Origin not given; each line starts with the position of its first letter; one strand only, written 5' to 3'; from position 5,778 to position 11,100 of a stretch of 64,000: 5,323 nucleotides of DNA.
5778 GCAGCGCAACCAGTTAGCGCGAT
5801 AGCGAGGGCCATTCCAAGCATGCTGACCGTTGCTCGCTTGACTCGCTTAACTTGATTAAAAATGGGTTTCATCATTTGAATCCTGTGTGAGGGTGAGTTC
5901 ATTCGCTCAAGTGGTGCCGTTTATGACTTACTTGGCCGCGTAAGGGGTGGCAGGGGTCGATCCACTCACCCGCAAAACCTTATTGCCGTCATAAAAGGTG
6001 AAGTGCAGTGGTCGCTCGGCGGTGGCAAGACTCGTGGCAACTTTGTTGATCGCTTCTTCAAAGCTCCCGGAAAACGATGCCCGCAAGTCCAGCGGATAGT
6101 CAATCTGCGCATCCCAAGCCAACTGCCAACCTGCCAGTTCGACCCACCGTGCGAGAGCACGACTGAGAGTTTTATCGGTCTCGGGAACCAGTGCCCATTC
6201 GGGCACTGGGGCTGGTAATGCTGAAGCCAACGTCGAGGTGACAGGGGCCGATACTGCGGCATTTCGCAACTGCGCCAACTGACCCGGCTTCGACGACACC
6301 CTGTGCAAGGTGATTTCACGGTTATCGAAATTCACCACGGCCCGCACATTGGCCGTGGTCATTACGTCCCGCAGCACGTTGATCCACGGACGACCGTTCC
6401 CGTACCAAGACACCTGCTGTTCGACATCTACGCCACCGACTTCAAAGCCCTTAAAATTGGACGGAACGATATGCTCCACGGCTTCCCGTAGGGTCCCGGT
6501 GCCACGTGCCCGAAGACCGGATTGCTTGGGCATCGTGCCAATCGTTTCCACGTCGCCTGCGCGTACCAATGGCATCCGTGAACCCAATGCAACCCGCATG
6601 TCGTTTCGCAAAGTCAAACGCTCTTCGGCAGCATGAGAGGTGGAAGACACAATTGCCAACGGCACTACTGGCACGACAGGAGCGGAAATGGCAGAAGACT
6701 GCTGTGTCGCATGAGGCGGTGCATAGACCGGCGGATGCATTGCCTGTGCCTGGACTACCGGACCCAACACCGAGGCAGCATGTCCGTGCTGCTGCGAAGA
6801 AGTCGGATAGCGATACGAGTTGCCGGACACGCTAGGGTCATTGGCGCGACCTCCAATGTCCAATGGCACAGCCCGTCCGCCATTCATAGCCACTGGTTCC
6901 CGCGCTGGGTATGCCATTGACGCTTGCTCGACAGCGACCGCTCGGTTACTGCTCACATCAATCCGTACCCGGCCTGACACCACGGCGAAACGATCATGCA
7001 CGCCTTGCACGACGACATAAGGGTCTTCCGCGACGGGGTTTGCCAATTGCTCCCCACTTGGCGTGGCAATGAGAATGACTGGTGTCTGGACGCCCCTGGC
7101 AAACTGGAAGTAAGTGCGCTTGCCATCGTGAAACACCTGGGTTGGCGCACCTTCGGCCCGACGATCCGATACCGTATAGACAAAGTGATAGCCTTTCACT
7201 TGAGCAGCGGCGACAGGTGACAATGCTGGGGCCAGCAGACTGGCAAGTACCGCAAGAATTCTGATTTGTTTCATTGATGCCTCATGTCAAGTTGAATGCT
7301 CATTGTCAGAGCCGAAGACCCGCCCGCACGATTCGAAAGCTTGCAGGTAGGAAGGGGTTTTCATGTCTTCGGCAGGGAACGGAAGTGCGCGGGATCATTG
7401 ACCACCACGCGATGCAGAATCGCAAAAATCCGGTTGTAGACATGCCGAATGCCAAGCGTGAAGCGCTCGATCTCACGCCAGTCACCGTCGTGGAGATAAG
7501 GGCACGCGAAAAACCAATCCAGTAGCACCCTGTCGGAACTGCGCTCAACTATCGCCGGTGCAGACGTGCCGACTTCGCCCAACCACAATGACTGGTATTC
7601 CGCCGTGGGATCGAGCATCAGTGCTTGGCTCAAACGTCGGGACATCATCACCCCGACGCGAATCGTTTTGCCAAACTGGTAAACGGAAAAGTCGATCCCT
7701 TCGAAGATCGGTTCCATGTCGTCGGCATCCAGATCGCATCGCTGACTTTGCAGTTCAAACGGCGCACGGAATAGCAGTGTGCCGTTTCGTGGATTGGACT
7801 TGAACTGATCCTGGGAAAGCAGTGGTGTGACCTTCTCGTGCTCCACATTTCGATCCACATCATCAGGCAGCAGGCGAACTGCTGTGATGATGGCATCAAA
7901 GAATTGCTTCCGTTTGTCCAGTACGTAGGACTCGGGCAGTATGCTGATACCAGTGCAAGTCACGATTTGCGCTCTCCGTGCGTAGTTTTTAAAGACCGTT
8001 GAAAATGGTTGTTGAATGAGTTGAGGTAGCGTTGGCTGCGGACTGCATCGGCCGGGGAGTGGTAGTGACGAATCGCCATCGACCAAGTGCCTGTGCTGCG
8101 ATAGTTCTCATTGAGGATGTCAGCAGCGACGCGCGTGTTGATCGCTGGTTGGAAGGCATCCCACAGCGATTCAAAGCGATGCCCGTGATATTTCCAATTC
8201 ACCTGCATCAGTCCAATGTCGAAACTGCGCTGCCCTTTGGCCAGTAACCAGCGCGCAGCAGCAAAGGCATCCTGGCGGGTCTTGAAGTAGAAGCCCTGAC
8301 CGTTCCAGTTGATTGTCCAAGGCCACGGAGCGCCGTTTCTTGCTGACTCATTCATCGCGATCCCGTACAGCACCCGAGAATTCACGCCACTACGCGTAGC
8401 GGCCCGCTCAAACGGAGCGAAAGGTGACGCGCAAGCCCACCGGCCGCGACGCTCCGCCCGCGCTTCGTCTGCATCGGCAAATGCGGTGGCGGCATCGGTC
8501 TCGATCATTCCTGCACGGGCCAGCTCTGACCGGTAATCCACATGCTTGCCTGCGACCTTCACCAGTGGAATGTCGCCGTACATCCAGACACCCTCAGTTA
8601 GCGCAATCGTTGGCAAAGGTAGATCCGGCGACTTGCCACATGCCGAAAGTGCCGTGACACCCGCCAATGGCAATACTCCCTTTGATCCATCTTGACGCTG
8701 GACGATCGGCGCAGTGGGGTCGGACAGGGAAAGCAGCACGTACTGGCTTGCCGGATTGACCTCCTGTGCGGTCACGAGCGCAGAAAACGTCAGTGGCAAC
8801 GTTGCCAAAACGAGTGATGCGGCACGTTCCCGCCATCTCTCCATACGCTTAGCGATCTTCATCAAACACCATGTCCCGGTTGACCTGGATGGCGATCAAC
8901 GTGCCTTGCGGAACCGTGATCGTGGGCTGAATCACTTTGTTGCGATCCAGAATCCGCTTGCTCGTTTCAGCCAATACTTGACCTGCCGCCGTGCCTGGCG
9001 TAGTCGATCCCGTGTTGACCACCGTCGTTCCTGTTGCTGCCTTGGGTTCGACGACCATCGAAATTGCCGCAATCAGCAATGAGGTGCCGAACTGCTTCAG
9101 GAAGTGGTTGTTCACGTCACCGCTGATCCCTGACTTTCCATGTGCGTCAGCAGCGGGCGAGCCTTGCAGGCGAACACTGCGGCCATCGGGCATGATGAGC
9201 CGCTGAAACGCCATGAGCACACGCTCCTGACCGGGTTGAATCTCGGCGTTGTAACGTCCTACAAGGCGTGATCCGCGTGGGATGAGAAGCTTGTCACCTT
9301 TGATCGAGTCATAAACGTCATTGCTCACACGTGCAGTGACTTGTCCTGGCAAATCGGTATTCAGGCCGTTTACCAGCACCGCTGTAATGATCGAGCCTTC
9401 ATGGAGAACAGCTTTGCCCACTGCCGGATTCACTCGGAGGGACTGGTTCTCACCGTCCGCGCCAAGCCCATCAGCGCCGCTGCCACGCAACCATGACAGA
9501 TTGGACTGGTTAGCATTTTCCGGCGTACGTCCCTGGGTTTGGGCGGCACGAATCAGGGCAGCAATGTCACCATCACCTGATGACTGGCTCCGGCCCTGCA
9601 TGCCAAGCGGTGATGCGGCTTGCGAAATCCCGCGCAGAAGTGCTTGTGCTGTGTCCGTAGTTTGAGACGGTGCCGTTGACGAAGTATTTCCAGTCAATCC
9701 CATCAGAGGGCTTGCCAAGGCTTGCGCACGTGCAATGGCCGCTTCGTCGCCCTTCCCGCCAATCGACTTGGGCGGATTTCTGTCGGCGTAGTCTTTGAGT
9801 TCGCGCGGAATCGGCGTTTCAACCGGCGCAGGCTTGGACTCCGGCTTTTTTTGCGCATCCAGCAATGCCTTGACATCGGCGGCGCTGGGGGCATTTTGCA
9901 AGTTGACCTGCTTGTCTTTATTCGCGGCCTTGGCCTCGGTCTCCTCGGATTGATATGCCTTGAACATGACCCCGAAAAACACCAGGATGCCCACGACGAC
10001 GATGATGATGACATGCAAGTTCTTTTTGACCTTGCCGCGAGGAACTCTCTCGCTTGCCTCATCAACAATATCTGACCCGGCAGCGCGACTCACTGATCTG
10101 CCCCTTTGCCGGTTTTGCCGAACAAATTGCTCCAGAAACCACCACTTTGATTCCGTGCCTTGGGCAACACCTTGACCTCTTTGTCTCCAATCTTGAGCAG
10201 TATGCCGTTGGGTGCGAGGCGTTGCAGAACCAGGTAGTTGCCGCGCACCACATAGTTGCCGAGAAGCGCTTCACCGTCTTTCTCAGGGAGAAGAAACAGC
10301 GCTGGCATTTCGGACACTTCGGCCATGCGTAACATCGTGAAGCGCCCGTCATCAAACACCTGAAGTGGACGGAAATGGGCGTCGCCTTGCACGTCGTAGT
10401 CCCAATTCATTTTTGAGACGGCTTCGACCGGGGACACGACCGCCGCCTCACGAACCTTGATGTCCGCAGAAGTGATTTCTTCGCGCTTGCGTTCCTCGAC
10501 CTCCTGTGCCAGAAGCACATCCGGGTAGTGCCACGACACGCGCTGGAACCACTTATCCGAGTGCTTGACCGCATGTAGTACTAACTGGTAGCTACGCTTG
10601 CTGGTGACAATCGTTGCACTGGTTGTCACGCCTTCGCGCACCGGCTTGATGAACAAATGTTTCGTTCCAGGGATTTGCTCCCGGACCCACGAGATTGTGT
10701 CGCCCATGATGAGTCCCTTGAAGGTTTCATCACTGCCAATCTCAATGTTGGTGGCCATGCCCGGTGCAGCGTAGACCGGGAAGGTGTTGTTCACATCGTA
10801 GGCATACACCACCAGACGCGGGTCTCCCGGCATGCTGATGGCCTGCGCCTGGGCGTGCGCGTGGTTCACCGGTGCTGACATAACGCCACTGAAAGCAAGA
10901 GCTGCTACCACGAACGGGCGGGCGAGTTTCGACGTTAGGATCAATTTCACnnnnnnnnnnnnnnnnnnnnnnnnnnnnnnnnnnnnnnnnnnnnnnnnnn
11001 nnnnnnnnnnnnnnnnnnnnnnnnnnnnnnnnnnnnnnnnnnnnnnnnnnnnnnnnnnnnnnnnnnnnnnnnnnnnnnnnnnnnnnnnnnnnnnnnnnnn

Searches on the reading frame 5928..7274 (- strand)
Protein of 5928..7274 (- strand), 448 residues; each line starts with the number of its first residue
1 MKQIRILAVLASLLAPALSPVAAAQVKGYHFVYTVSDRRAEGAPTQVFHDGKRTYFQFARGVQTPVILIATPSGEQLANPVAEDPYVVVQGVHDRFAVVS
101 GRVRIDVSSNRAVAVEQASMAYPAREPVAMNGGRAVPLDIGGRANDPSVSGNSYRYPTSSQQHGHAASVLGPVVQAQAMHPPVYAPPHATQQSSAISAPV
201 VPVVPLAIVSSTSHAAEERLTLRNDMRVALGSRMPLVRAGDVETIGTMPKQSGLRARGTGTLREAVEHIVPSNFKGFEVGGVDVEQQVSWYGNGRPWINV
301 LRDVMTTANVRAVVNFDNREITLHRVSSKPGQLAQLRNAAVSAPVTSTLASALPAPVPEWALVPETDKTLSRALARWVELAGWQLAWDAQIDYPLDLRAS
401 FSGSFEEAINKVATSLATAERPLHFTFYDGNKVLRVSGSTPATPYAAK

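Call 10: search_protein_families(library=ncbifam, proteins=[window:5928-7274:-], max_evalue=0.001)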
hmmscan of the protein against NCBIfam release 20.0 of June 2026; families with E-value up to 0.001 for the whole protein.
window:5928-7274:- (448 aa): 4 families
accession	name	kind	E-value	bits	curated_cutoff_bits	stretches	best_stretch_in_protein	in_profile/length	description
TIGR02781.1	VirB9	equivalog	1.3e-10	41.3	217.7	1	24-107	159-243/248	P-type conjugative transfer protein VirB9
TIGR02775.1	TrbG_Ti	equivalog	7.7e-06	25.5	180.85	1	23-101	125-206/206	P-type conjugative transfer protein TrbG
NF010413.0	PRK13839.1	subfamily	3.1e-05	23.3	388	1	18-102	180-266/279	conjugal transfer protein TrbG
NF010435.0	PRK13861.1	equivalog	0.00068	19.2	255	0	24-107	182-263/293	type IV secretion system protein VirB9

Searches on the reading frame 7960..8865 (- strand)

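Call 10: search_protein_families(library=ncbifam, proteins=[window:7960-8865:-], max_evalue=0.001)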
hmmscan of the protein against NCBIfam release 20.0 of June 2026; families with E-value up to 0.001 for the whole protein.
window:7960-8865:- (301 aa): 1 family
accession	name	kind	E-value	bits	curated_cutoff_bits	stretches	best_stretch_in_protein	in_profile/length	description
NF010438.0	PRK13864.1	equivalog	2.4e-05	23.9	212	1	161-263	41-140/245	type IV secretion system lytic transglycosylase VirB1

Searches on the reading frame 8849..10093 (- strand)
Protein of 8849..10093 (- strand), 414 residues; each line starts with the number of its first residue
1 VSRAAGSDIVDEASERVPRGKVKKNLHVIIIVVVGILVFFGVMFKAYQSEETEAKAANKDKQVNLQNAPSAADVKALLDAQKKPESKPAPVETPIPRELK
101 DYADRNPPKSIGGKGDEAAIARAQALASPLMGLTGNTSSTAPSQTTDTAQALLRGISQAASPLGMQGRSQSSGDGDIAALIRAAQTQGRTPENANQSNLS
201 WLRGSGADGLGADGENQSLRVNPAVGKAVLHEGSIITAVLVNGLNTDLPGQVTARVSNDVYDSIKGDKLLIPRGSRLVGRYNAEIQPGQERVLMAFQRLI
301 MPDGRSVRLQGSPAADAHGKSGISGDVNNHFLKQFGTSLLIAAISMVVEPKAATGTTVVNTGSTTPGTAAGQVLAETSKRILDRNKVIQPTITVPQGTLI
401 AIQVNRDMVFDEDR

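Call 10: search_protein_families(library=ncbifam, proteins=[window:8849-10093:-], max_evalue=0.001)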
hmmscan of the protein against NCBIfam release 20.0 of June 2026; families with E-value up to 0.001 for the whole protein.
window:8849-10093:- (414 aa): 6 families
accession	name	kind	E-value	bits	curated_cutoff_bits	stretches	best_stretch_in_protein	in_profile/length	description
NF038091.1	T4SS_VirB10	equivalog_domain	4.2e-46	157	220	1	228-411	9-192/197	type IV secretion system protein VirB10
NF010405.0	PRK13831.1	subfamily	4.7e-45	154.3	386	1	163-411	191-428/433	IncP-type conjugal transfer protein TrbI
NF038092.1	T4SS_ComB10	equivalog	1.5e-26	93.1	300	1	232-411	26-212/225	DNA type IV secretion system protein ComB10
NF010429.0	PRK13855.1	equivalog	2.9e-19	69.5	374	1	229-410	181-357/377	type IV secretion system protein VirB10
NF041422.1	VirB10_subf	subfamily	2.9e-18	66.6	400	1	167-410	188-395/404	VirB10/TraB/TrbI family type IV secretion system protein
NF033900.0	T4SS_IcmE_DotG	equivalog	2.8e-08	32.3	750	1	214-365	812-947/1008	type IVB secretion system protein DotG/IcmE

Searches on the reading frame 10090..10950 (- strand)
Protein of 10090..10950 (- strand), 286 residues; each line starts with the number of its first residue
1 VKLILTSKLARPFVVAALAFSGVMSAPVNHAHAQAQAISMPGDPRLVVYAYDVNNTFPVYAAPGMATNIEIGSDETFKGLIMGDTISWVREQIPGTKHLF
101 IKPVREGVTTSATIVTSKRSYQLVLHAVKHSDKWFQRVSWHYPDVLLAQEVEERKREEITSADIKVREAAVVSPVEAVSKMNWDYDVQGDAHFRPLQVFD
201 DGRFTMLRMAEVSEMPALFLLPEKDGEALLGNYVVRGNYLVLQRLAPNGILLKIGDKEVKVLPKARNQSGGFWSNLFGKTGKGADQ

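Call 10: search_protein_families(library=ncbifam, proteins=[window:10090-10950:-], max_evalue=0.001)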
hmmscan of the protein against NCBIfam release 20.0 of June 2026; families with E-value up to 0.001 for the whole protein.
window:10090-10950:- (286 aa): 5 families
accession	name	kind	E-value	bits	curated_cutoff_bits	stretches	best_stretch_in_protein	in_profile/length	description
TIGR02781.1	VirB9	equivalog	2.4e-39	135.4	217.7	1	28-264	12-246/248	P-type conjugative transfer protein VirB9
TIGR02775.1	TrbG_Ti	equivalog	6.8e-31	107.4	180.85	1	47-249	3-201/206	P-type conjugative transfer protein TrbG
NF010460.0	PRK13885.1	subfamily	7.8e-21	74.1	370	1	42-252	67-283/299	conjugal transfer protein TrbG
NF010413.0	PRK13839.1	subfamily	9.1e-18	64.4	388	1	46-252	62-263/279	conjugal transfer protein TrbG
NF010435.0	PRK13861.1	equivalog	9.5e-16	58.1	255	1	32-248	18-251/293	type IV secretion system protein VirB9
